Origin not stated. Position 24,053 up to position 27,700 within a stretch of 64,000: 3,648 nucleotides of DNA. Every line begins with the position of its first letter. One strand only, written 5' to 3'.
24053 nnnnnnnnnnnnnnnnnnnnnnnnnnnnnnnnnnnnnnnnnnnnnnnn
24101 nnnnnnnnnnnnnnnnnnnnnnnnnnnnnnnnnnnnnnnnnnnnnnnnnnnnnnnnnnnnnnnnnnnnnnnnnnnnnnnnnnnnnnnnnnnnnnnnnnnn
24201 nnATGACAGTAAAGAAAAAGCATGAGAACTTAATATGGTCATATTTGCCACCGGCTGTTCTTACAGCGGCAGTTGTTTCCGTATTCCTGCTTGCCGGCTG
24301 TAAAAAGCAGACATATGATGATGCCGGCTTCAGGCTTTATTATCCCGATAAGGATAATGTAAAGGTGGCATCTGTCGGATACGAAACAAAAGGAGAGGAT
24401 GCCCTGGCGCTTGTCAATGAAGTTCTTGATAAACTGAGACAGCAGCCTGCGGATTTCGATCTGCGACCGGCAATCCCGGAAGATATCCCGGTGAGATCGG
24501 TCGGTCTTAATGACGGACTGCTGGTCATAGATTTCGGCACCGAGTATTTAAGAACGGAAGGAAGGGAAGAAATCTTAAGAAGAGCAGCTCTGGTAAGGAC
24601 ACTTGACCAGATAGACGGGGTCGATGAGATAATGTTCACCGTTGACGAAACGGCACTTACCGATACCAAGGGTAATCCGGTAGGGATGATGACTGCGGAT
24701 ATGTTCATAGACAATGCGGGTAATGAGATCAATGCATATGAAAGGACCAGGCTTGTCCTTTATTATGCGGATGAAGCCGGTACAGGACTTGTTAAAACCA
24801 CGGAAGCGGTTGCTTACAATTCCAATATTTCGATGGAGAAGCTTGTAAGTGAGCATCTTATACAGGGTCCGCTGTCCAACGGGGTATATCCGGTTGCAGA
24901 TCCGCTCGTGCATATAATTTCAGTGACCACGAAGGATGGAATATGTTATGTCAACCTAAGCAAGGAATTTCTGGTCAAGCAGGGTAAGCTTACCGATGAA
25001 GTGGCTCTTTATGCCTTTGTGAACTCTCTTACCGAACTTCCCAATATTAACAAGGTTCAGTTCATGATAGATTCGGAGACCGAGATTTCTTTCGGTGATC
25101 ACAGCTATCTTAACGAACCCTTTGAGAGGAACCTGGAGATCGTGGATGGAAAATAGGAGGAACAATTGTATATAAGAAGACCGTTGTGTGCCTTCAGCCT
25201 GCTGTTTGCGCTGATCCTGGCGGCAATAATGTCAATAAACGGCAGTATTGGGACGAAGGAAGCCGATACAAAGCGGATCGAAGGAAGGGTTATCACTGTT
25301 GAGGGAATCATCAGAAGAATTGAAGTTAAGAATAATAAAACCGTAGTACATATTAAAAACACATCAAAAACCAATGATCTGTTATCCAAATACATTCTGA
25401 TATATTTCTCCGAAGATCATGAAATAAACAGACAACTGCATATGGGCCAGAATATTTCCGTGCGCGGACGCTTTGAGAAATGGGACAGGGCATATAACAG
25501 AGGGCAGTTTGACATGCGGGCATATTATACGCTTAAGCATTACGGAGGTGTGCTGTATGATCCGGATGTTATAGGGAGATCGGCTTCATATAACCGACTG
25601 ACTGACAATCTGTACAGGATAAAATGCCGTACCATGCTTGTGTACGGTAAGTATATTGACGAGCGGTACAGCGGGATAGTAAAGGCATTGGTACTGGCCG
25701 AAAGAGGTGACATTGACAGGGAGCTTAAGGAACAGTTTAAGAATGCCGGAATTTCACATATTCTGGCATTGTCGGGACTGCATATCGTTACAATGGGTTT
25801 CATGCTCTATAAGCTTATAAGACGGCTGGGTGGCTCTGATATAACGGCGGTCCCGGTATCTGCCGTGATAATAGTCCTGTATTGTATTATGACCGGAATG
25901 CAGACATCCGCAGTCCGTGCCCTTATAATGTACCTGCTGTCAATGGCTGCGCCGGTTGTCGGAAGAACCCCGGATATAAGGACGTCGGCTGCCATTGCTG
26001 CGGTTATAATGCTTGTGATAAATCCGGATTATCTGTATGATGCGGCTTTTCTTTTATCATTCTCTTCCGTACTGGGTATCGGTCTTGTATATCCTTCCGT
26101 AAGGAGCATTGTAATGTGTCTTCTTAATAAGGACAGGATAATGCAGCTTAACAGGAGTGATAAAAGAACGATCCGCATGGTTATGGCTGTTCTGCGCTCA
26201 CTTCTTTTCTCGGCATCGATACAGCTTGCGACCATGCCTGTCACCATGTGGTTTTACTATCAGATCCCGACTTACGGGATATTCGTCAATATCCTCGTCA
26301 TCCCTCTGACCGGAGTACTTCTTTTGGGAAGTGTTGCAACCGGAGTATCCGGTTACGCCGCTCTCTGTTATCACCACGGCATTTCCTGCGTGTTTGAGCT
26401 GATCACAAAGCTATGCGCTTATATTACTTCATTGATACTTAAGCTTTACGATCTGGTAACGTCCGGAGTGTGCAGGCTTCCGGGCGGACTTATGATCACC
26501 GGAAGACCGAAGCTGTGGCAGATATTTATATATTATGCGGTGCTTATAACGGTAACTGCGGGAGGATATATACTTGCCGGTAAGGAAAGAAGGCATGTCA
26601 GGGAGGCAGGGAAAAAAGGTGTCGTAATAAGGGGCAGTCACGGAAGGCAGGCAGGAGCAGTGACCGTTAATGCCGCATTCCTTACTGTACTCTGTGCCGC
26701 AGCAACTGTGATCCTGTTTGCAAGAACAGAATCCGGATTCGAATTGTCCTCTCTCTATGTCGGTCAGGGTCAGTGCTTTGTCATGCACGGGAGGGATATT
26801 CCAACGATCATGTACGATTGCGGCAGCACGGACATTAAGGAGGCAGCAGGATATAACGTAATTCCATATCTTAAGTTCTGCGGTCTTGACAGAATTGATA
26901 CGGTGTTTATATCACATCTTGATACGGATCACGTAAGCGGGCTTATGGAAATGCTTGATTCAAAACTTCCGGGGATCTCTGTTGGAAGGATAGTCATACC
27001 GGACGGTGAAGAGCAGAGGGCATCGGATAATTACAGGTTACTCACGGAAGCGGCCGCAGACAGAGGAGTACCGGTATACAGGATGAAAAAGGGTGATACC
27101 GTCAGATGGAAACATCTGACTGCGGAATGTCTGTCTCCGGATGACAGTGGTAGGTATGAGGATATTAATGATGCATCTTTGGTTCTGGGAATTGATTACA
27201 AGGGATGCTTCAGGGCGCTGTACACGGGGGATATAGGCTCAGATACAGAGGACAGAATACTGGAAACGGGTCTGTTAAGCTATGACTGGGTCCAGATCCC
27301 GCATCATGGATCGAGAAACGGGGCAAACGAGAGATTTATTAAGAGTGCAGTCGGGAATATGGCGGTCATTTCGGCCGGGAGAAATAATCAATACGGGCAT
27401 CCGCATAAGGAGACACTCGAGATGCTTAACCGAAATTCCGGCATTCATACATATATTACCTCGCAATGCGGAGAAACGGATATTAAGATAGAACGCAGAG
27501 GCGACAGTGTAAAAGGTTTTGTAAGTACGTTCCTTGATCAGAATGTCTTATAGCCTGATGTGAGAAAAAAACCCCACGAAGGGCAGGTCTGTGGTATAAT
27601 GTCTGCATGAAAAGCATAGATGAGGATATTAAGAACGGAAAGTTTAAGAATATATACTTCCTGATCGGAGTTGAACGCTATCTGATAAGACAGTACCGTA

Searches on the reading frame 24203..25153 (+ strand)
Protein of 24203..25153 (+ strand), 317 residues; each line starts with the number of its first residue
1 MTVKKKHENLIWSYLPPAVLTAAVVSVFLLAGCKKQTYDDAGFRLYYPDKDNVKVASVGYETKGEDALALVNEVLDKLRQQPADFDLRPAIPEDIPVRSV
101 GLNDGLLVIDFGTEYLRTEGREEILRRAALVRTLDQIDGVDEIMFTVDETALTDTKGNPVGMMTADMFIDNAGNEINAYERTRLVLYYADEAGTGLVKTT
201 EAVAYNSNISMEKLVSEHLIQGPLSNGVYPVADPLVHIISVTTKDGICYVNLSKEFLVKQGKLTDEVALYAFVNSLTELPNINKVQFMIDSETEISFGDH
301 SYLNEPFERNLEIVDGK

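Call 19: search_protein_families(library=pfam, proteins=[window:24203-25153:+], max_evalue=0.001)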
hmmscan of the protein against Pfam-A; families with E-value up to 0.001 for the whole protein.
window:24203-25153:+ (317 aa): 1 family
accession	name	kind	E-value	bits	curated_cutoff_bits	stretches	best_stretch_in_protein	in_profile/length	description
PF10646.14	Germane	-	2.6e-37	128.4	23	2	186-292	2-114/117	Sporulation and spore germination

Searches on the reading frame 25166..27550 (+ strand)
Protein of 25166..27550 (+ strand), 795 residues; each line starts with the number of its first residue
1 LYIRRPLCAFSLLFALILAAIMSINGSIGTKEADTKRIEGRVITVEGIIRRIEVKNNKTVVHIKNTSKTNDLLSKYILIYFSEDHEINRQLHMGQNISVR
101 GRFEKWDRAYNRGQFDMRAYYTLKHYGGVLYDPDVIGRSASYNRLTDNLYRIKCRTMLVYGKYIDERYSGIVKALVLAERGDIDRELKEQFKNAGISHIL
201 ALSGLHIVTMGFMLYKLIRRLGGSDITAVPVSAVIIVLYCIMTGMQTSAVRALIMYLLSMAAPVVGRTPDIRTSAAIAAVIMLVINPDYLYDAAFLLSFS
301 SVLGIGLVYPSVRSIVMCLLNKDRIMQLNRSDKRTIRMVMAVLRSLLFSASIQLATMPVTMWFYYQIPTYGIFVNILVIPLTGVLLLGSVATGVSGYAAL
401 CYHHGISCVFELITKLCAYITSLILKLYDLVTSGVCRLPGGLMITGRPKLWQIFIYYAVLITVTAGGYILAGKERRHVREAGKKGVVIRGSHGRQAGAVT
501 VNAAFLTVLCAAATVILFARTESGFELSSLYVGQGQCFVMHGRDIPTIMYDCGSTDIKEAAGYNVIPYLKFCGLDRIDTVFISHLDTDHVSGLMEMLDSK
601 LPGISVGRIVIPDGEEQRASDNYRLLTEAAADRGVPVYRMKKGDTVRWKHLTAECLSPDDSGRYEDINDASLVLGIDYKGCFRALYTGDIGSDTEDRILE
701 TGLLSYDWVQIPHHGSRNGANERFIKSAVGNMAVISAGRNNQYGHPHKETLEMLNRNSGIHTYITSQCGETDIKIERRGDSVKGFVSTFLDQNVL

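Call 19: search_protein_families(library=pfam, proteins=[window:25166-27550:+], max_evalue=0.001)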
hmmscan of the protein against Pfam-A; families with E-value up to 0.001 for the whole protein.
window:25166-27550:+ (795 aa): 4 families
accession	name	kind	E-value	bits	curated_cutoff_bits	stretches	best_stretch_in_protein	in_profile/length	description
PF03772.21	Competence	-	1.8e-46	159.1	23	1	175-464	1-264/270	Competence protein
PF13567.11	DUF4131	-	7.1e-10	39.3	31.6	1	7-129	30-156/165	Domain of unknown function (DUF4131)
PF00753.33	Lactamase_B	-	2.1e-07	31.5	22.7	1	532-600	3-67/196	Metallo-beta-lactamase superfamily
PF12706.13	Lactamase_B_2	-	7.6e-06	26.1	27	1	573-696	27-148/200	Beta-lactamase superfamily domain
